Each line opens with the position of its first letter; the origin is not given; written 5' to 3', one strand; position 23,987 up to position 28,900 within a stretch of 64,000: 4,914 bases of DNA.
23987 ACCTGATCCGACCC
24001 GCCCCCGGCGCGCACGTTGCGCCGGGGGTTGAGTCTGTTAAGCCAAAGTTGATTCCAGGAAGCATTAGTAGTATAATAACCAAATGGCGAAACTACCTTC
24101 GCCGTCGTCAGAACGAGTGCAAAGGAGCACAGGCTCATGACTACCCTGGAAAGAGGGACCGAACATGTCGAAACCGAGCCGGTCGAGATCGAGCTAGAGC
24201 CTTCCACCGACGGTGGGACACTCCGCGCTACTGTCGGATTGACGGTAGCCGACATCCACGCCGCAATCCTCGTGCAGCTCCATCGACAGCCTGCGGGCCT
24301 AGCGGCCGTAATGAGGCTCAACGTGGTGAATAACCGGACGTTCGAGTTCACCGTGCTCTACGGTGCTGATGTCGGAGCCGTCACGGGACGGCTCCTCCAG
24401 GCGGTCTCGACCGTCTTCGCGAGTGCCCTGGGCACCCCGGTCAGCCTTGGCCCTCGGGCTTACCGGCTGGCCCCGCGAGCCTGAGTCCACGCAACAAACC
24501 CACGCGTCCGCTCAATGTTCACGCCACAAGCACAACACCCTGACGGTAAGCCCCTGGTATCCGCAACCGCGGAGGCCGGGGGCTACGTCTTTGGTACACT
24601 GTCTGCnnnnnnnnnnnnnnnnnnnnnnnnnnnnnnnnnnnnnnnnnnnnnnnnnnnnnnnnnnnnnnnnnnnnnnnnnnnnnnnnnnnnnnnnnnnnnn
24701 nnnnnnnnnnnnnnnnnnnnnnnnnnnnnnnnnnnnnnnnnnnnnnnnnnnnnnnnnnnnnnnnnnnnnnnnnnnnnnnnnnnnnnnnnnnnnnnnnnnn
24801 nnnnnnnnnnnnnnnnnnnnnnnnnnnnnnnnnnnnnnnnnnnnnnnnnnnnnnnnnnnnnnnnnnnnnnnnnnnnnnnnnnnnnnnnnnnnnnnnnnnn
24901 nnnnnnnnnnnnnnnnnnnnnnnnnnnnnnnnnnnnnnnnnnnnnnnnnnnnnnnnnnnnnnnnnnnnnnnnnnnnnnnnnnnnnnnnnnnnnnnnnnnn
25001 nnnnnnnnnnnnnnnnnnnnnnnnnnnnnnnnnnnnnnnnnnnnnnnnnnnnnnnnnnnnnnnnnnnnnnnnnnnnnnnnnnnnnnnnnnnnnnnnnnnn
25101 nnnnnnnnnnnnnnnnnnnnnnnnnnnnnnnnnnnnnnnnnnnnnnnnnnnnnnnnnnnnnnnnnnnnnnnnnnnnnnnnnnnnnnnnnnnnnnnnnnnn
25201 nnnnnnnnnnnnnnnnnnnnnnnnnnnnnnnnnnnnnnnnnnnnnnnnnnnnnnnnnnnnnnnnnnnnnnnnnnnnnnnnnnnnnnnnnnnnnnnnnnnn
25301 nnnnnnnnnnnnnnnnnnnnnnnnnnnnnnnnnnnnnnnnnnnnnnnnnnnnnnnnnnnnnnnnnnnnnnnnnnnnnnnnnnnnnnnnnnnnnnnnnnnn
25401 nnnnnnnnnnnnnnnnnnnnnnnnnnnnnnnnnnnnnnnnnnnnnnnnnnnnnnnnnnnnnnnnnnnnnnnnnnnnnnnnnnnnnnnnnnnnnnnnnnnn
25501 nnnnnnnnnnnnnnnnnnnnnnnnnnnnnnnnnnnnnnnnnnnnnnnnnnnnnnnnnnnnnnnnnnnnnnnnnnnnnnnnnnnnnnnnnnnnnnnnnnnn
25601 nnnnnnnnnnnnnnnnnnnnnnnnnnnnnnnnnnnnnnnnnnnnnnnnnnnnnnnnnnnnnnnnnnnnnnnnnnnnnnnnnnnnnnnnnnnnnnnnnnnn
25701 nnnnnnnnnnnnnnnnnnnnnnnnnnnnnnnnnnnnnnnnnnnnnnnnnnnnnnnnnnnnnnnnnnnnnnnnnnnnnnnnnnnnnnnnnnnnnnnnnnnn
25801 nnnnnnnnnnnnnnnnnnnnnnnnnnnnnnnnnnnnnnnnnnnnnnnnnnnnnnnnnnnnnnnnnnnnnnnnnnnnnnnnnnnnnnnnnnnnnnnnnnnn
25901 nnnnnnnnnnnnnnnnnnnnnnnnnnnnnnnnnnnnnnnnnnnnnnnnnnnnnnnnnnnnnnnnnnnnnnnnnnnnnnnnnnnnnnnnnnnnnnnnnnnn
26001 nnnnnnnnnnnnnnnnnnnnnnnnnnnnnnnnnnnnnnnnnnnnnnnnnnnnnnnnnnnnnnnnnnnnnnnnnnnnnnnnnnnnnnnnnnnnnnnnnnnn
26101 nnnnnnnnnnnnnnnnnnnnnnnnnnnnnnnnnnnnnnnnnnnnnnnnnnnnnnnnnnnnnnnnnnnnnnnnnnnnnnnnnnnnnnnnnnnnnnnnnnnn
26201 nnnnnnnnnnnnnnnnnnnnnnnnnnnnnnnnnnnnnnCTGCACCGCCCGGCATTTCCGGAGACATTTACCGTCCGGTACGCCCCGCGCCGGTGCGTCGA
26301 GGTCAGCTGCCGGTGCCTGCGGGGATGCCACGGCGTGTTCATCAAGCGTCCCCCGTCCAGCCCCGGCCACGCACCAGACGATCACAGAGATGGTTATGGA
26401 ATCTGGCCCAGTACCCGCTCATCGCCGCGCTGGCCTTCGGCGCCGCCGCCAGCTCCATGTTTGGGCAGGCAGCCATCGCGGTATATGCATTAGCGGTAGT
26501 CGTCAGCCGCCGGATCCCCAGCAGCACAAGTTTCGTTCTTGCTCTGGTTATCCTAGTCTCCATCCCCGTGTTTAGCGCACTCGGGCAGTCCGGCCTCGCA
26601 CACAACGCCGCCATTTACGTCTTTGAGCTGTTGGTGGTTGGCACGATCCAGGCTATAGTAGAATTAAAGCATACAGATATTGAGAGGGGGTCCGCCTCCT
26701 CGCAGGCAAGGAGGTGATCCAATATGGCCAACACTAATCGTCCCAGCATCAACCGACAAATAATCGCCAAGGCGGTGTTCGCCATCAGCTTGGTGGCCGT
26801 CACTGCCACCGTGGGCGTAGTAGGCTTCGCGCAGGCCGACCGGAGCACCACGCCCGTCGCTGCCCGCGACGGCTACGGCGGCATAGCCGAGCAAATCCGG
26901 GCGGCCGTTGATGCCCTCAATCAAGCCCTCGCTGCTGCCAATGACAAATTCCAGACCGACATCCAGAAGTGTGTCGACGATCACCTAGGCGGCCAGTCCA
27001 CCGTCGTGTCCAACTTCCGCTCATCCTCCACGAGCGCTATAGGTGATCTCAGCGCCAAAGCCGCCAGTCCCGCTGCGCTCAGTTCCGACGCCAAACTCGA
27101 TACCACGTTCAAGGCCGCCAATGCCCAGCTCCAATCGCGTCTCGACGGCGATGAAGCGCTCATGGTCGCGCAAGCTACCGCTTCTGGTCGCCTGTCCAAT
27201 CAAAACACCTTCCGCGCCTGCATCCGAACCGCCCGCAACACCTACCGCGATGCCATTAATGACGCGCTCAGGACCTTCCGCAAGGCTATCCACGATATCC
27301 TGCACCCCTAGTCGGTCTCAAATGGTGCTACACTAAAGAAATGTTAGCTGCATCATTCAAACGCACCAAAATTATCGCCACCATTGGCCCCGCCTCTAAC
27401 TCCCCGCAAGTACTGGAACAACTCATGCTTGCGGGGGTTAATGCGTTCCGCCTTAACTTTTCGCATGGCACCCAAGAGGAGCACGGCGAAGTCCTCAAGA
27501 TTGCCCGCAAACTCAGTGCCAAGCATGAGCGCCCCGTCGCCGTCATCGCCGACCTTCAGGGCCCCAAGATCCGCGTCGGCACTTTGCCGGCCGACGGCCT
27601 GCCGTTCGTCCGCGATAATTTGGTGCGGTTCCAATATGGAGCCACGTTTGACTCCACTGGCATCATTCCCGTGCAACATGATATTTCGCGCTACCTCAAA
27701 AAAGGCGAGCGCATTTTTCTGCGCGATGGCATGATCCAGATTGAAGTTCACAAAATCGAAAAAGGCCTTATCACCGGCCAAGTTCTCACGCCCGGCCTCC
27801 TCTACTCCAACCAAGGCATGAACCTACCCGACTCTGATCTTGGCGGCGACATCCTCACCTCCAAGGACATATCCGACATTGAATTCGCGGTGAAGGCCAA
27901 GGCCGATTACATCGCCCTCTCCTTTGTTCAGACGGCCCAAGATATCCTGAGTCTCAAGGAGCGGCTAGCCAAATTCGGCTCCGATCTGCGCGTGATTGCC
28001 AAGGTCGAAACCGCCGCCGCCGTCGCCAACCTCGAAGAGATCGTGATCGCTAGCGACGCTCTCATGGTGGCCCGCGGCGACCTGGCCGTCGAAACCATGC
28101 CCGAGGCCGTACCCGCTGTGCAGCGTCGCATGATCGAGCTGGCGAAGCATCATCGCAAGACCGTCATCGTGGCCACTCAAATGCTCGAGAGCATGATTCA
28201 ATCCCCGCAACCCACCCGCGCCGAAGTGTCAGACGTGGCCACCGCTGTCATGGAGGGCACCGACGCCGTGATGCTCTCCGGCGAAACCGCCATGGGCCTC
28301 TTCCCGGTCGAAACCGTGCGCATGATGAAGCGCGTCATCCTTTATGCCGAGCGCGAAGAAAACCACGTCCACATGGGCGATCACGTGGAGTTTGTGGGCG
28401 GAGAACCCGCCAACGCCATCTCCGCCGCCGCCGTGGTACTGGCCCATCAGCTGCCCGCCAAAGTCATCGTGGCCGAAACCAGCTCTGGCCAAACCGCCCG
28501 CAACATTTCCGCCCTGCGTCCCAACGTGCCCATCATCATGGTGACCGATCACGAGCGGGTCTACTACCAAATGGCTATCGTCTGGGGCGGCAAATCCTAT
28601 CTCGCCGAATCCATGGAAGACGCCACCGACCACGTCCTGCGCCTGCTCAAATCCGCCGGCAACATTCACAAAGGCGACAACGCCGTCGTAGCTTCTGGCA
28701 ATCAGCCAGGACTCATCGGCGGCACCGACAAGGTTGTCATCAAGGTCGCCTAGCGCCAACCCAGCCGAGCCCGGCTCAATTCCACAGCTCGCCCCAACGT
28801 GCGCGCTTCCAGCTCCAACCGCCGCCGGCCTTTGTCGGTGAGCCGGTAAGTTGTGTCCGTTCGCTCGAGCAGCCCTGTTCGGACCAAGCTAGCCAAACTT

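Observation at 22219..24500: Four small hypothetical genes, three followed by members of one GC-rich hairpin family (REP-like element)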

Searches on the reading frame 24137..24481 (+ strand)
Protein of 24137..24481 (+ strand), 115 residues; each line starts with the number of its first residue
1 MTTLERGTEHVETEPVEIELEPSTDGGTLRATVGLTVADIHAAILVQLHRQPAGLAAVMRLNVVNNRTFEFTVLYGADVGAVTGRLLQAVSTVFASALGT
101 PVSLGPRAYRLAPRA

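Call 12: search_protein_families(library=pfam, proteins=[window:24137-24481:+], max_evalue=0.1)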
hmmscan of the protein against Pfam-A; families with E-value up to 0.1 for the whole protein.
window:24137-24481:+ (115 aa): 0 families

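Call 13: search_protein_families(library=phrogs, proteins=[window:24137-24481:+], max_evalue=0.1)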
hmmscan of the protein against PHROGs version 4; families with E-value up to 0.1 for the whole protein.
window:24137-24481:+ (115 aa): 0 families

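Call 14: find_encoding_contigs(protein=window:24137-24481:+, flank=10000, max_places=10)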
Protein window:24137-24481:+ (115 aa): 4 contigs read that carry it; 2 places shown.
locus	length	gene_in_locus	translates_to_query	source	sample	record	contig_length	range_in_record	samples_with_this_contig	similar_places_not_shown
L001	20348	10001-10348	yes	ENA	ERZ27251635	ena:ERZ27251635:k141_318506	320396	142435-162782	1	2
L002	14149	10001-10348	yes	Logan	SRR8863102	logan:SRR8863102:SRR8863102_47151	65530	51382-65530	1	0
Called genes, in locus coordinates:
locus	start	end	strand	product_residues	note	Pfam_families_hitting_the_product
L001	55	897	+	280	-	PF00535:Glycos_transf_2, PF10111:Glyco_tranf_2_2 (weak), PF13641:Glyco_tranf_2_3 (faint)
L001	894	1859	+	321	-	PF04321:RmlD_sub_bind, PF01073:3Beta_HSD, PF01370:Epimerase, PF02719:Polysacc_synt_2 (faint), PF13460:NAD_binding_10 (weak), PF16363:GDP_Man_Dehyd, PF07993:NAD_binding_4 (weak)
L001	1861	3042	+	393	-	PF00534:Glycos_transf_1, PF13692:Glyco_trans_1_4, PF13524:Glyco_trans_1_2 (weak)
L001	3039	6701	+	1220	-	PF02018:CBM_4_9 (weak)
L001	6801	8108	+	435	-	PF03446:NAD_binding_2, PF03721:UDPG_MGDP_dh_N, PF00984:UDPG_MGDP_dh, PF03720:UDPG_MGDP_dh_C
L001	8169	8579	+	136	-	-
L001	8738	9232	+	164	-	-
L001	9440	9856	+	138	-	-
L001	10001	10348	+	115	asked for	-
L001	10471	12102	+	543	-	-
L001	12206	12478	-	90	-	-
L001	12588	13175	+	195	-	-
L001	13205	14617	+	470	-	PF00224:PK, PF02887:PK_C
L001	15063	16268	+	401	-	PF00162:PGK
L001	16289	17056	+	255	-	PF00121:TIM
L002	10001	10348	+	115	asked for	-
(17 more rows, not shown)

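Call 28: search_protein_representatives(protein=window:24137-24481:+)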
Query: 115 residues. Proteins with E-value up to 0.001 (for the whole library): 1; up to 1e-10: 1; up to 1e-30: 1. The best 1 are listed.
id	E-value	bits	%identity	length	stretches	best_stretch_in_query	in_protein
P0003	4.1e-66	236.3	100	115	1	1-115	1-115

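Call 51: predict_structure(protein=window:24137-24481:+)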
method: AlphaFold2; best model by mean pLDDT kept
length: 115 residues; sequences in the alignment: 1
mean_pLDDT: 59.2   pTM: 0.51
mean pLDDT of the five models: 59.2, 53.1, 52.3, 50.4, 50.0
residues with pLDDT >= 90: 0; 70-90: 10; 50-70: 81; < 50: 24
segments of 3 or more residues with pLDDT < 50: 1-4, 7-15, 105-115
pLDDT, mean of each block of 10 residues (from residue 1): 43 52 62 64 65 60 70 64 67 65 51 35
secondary structure, 60 per line:
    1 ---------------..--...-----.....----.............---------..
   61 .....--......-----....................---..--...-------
elements in order: E20-22 E28-32 H37-49 E59-65 E68-73 H79-98

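Call 54: fold_search(model_id=the predicted structure, library=pdb)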
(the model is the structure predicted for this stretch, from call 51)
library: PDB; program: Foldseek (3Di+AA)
matches with E <= 10: 1109; with E <= 0.001: 0
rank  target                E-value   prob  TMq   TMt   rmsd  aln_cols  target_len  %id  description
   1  5isu                  1.4e-02  0.99  0.42  0.12   4.6        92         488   17  2.2 Angstrom Crystal Structure of ABC Transporter Substrate Binding Protein CtaP (Lmo0135) from Listeria monocytogenes. (released 2016-03-23)
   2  7kld_A                1.6e-02  0.93  0.40  0.44   5.6       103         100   10  Crystal Structure of an Essential Ribosomal Processing Protease Prp from S. aureus in complex with a covalently linked (released 2021-09-01)
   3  7jvs_B                1.9e-02  0.96  0.41  0.44   5.2       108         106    9  Crystal Structure of an Essential Ribosomal Processing Protease Prp from S. aureus in complex with a Substrate Peptide (released 2021-09-01)
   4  4peo_A                1.9e-02  0.92  0.39  0.45   5.3        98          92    9  Crystal structure of a hypothetical protein from Staphylococcus aureus. (released 2015-05-06)
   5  4qjv_D                2.2e-02  0.96  0.39  0.48   4.8        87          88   11  The X-ray crystal structure of Rpo3/Rpo11 heterodimer of euryarchaeal RNA polymerase from Thermococcus kodakarensis (released 2014-10-08)
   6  7kld_B                2.7e-02  0.90  0.40  0.42   5.6       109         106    9  Crystal Structure of an Essential Ribosomal Processing Protease Prp from S. aureus in complex with a covalently linked (released 2021-09-01)
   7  5j6m                  2.8e-02  0.25  0.26  0.17  11.5       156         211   12  Crystal Structure of Hsp90-alpha N-domain L107 mutant in complex with 5-[4-(2-Fluoro-phenyl)-5-oxo-4,5-dihydro-1H-[1,2,4 (released 2017-12-06)
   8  1uyi                  3.0e-02  0.21  0.25  0.16  11.8       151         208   12  Human Hsp90-alpha with 8-(2,5-dimethoxy-benzyl)-2-fluoro-9-pent-9H-purin-6-ylamine (released 2004-07-01)
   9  7ase_n                3.4e-02  0.89  0.37  0.22   5.2        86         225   13  43S preinitiation complex from Trypanosoma cruzi with the kDDX60 helicase (released 2021-04-14)
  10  1s12_A                3.9e-02  0.77  0.35  0.40   6.1        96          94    6  Crystal structure of TM1457 (released 2004-12-07)
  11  6sga_FR               4.4e-02  0.99  0.46  0.24   2.9        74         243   18  Body domain of the mt-SSU assemblosome from Trypanosoma brucei (released 2019-09-18)
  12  6sga_FU               4.4e-02  0.97  0.44  0.21   5.2        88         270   15  Body domain of the mt-SSU assemblosome from Trypanosoma brucei (released 2019-09-18)
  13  5zr3_C                4.7e-02  0.14  0.26  0.16  12.2       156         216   13  Crystal structure of Hsp90-alpha N-terminal domain in complex with 4-(3-isopropyl-4-(4-(1-methyl-1H-pyrazol-4-yl)-1H-i (released 2019-01-02)
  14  8agl_B                5.0e-02  0.23  0.26  0.17  11.7       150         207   12  Structure of human Heat shock protein 90-alpha N-terminal domain (Hsp90-NTD) variant K112R in complex with JMC31 (released 2022-09-07)
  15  9hny_FR               5.3e-02  0.98  0.44  0.26   3.3        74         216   18  Mitoribosomal small subunit in complex with Mettl15 and Mettl17 (released 2025-03-26)
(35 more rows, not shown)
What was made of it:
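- On Asp23 / DUF322 family (gene 4): The best PDB Foldseek E-value is 0.014 with TM <= 0.47, to unrelated alpha/beta proteins (calls 51, 54).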

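Call 55: search_protein_families(library=padloc, proteins=[window:24137-24481:+], max_evalue=1)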
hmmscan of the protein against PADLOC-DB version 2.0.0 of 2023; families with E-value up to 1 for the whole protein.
window:24137-24481:+ (115 aa): 0 families

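Call 56: search_protein_families(library=ncbifam, proteins=[window:24137-24481:+], max_evalue=1)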
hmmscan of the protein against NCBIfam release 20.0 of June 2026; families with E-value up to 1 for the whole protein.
window:24137-24481:+ (115 aa): 0 families

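Call 57: search_protein_families(library=pfam, proteins=[window:24137-24481:+], max_evalue=10)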
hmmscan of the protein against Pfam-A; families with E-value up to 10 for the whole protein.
window:24137-24481:+ (115 aa): 1 family
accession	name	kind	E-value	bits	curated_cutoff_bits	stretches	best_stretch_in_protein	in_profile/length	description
PF04208.19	MtrA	-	0.22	11.6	25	1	37-90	38-91/173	Tetrahydromethanopterin S-methyltransferase, subunit A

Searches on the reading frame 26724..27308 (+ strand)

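Call 55: search_protein_families(library=padloc, proteins=[window:26724-27308:+], max_evalue=1)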
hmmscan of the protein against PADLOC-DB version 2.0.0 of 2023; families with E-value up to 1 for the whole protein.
window:26724-27308:+ (195 aa): 2 families
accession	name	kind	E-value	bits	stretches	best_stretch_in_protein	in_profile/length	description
PDLC02066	Cas1b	-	0.016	12.5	1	117-189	71-142/322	-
PDLC01608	Cas1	-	0.04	11.4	1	130-187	79-131/276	"CAS-I,CAS-II,CAS-III,CAS-IV,CAS-V,CAS-VI; acquisition_1"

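Call 56: search_protein_families(library=ncbifam, proteins=[window:26724-27308:+], max_evalue=1)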
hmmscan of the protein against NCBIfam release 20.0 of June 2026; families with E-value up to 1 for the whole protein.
window:26724-27308:+ (195 aa): 1 family
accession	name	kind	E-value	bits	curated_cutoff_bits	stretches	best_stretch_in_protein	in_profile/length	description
NF041434.1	UmoC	subfamily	0.065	13.4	120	1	65-137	2-76/105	UmoC family flagellar biogenesis regulator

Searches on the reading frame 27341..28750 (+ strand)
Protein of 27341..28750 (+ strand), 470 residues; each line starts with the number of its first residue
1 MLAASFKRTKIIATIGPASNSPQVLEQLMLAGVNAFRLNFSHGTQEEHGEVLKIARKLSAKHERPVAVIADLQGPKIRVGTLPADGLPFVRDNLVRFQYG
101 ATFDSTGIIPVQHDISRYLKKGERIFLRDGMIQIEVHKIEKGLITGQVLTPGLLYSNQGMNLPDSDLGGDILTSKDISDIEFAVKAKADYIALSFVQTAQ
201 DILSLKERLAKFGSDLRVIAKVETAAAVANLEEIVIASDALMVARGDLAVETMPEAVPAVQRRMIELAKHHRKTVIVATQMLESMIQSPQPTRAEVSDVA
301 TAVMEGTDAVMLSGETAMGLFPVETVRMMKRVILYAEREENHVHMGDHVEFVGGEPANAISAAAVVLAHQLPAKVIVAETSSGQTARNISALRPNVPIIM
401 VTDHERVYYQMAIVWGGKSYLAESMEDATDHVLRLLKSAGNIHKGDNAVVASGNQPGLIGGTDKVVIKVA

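Call 12: search_protein_families(library=pfam, proteins=[window:27341-28750:+], max_evalue=0.1)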
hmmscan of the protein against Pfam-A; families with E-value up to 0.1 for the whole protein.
window:27341-28750:+ (470 aa): 4 families
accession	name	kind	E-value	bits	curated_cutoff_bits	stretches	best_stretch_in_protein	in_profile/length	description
PF00224.27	PK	-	9.2e-96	321.2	30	1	7-326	2-328/328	Pyruvate kinase, barrel domain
PF02887.21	PK_C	-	4e-25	88.6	28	1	358-467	1-113/114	Pyruvate kinase, alpha/beta domain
PF03328.21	HpcH_HpaI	-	5.4e-05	23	25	1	178-243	76-146/221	HpcH/HpaI aldolase/citrate lyase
PF22132.1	TilS-like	-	0.044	13.7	30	0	429-451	36-58/66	TilS-like substrate binding domain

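Call 13: search_protein_families(library=phrogs, proteins=[window:27341-28750:+], max_evalue=0.1)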
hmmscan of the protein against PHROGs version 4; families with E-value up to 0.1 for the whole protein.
window:27341-28750:+ (470 aa): 1 family
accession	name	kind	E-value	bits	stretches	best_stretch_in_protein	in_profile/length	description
phrog_25828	-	unknown function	3.3e-94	317.1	1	7-467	3-496/500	-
